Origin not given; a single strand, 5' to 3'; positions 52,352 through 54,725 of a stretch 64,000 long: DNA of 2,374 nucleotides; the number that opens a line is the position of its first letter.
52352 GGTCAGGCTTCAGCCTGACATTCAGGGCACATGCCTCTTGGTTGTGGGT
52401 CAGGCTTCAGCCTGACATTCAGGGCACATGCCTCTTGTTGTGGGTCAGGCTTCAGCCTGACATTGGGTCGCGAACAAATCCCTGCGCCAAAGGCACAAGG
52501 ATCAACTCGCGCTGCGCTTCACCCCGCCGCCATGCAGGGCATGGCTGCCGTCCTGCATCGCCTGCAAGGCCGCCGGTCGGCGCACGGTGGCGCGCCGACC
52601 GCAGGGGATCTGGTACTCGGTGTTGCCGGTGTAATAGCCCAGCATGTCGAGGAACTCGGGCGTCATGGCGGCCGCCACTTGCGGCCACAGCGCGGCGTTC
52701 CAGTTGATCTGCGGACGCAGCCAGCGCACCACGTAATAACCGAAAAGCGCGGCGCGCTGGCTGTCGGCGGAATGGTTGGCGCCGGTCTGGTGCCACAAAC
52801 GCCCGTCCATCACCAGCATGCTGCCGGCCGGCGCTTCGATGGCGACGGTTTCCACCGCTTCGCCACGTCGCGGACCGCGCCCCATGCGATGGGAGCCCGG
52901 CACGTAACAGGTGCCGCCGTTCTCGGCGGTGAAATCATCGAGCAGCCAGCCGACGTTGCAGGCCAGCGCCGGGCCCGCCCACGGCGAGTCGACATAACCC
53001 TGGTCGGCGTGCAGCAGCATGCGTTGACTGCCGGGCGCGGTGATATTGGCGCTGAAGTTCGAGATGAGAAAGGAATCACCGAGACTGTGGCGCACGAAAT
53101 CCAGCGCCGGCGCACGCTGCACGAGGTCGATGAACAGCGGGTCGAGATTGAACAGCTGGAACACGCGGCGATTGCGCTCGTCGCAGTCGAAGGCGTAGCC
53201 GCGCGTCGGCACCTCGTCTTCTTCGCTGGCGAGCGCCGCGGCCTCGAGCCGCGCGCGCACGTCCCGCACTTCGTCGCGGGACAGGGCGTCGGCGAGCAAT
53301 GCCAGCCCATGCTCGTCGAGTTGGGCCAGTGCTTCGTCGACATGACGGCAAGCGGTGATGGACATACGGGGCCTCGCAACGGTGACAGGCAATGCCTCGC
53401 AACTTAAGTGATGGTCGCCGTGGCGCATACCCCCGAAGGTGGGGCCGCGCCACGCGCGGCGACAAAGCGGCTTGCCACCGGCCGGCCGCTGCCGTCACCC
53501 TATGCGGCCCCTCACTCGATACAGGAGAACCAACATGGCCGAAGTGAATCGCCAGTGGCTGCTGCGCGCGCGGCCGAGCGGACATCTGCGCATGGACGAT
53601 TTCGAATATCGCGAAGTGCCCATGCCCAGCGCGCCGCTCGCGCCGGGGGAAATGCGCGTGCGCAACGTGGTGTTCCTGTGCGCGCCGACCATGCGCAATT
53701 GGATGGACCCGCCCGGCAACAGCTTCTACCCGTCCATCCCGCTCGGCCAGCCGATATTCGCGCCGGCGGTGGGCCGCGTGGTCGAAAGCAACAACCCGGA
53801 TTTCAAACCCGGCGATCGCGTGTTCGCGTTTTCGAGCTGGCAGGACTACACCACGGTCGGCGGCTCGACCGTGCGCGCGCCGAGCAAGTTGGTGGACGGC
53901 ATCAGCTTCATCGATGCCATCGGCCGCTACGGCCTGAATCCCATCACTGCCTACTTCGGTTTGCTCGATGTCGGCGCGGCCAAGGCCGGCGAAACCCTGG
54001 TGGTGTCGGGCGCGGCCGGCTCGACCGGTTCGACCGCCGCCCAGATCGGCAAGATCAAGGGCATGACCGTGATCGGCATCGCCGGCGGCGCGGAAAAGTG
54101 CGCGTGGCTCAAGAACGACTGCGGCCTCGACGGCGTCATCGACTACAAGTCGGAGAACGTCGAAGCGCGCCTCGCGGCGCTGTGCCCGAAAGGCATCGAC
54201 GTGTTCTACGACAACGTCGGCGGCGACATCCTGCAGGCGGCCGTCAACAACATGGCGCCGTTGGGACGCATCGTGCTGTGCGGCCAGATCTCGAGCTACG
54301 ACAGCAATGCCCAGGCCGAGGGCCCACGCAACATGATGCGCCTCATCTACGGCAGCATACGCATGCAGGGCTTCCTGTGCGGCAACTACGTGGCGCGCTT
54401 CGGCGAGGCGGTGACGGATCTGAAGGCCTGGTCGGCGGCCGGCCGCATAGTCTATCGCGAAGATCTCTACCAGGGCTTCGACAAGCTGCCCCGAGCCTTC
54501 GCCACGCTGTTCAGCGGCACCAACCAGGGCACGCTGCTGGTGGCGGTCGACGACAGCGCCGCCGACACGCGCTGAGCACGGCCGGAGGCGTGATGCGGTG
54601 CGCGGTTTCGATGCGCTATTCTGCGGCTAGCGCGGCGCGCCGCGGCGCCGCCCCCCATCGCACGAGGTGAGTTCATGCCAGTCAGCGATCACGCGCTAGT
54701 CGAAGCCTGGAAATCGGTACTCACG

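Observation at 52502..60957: Compact, translationally coupled cluster combining a NicX-like ring-cleavage dioxygenase, an IorAB-like Mo-hydroxylase, an HExxH protein and an amidase (candidate new N-heterocycle pathway)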

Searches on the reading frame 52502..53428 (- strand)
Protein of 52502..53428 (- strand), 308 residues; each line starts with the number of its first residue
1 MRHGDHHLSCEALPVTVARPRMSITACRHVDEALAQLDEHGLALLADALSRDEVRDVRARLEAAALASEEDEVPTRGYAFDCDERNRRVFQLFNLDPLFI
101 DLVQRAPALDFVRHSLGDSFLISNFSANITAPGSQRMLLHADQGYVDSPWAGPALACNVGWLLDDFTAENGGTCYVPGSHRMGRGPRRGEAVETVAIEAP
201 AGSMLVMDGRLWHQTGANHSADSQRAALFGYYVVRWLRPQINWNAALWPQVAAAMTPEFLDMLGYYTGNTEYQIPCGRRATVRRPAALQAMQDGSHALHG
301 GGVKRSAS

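Call 5: search_protein_families(library=pfam, proteins=[window:52502-53428:-], max_evalue=0.01)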
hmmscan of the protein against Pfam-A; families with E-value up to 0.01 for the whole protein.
window:52502-53428:- (308 aa): 1 family
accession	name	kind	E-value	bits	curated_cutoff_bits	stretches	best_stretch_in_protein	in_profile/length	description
PF05721.19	PhyH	-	1.6e-26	94.3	22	1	38-226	2-213/213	Phytanoyl-CoA dioxygenase (PhyH)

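Call 6: search_protein_families(library=ncbifam, proteins=[window:52502-53428:-], max_evalue=0.01)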
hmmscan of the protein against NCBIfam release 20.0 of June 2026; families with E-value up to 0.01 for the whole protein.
window:52502-53428:- (308 aa): 2 families
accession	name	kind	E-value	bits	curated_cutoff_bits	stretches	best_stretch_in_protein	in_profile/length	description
TIGR02408.1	ectoine_ThpD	equivalog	0.0013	18.1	336.5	1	33-182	21-171/277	ectoine hydroxylase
TIGR04436.1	SpoChoClust_3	subfamily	0.005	16.1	200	0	108-232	80-201/300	putative 2OG-Fe(II) oxygenase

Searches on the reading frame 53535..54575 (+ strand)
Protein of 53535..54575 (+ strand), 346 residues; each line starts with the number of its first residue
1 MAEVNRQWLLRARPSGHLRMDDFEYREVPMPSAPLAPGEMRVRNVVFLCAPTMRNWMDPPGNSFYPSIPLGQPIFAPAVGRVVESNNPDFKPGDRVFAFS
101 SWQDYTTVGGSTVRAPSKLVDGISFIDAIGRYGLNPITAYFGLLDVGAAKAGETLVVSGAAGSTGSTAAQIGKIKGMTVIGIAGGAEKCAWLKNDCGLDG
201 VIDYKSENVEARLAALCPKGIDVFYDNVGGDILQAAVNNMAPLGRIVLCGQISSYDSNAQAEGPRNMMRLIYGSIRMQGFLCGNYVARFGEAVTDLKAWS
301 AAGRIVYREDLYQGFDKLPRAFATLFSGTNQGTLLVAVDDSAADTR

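Call 5: search_protein_families(library=pfam, proteins=[window:53535-54575:+], max_evalue=0.01)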
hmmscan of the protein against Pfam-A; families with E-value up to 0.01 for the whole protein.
window:53535-54575:+ (346 aa): 3 families
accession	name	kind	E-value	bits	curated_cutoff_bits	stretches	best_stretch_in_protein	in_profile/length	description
PF16884.10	ADH_N_2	-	1.1e-25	90.1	31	1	6-113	1-105/108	N-terminal domain of oxidoreductase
PF00107.32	ADH_zinc_N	-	3.6e-20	72.6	31.8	1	165-293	3-124/129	Zinc-binding dehydrogenase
PF13602.12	ADH_zinc_N_2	-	2.6e-09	38.6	27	1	197-334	2-132/134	Zinc-binding dehydrogenase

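Call 6: search_protein_families(library=ncbifam, proteins=[window:53535-54575:+], max_evalue=0.01)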
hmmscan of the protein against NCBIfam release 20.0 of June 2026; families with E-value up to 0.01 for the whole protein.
window:53535-54575:+ (346 aa): 13 families
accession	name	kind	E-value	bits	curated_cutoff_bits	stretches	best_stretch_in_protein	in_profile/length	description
NF058644.1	CurcmRedCuraProt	equivalog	4.5e-85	285.7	440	1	6-340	1-335/336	NADPH-dependent curcumin/dihydrocurcumin reductase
TIGR02825.1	B4_12hDH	equivalog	1.9e-55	188.6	579.85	1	6-334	4-324/327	leukotriene B4 12-hydroxydehydrogenase/15-oxo-prostaglandin 13-reductase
TIGR02824.1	quinone_pig3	subfamily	8.9e-22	77.5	296.8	1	80-255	67-243/325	putative NAD(P)H quinone oxidoreductase, PIG3 family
NF008024.0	PRK10754.1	subfamily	1.1e-16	60.8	348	1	67-253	56-242/327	NADPH:quinone reductase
TIGR02823.1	oxido_YhdH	subfamily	7.4e-16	57.9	297.25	1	78-259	64-251/324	acrylyl-CoA reductase family protein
NF041172.1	AcrlCoa_red_Thmprot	equivalog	4.4e-10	39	500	1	149-254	160-260/334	acryloyl-CoA reductase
NF041183.1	Pks2_ls1_myc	equivalog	7.1e-10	36.4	2400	1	81-255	1475-1648/2086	sulfolipid-1 biosynthesis phthioceranic/hydroxyphthioceranic acid synthase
NF010344.0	PRK13771.1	subfamily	1.2e-08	34.3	349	1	148-254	159-259/334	putative alcohol dehydrogenase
TIGR02817.1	adh_fam_1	subfamily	3.3e-08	33.3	284.05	1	83-253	73-250/336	zinc-binding alcohol dehydrogenase family protein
NF051456.1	acrylyl_AcuI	equivalog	8.3e-07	28.1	440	1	79-258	66-250/325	acrylyl-CoA reductase (NADPH)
TIGR01751.1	crot-CoA-red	equivalog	1.9e-05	23.6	378.55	1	133-216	169-253/398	crotonyl-CoA carboxylase/reductase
NF003808.0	PRK05396.1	equivalog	0.0014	17.5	380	1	151-251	163-264/341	L-threonine 3-dehydrogenase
TIGR00692.1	tdh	equivalog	0.0029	16.7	458.35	1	149-250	159-261/340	L-threonine 3-dehydrogenase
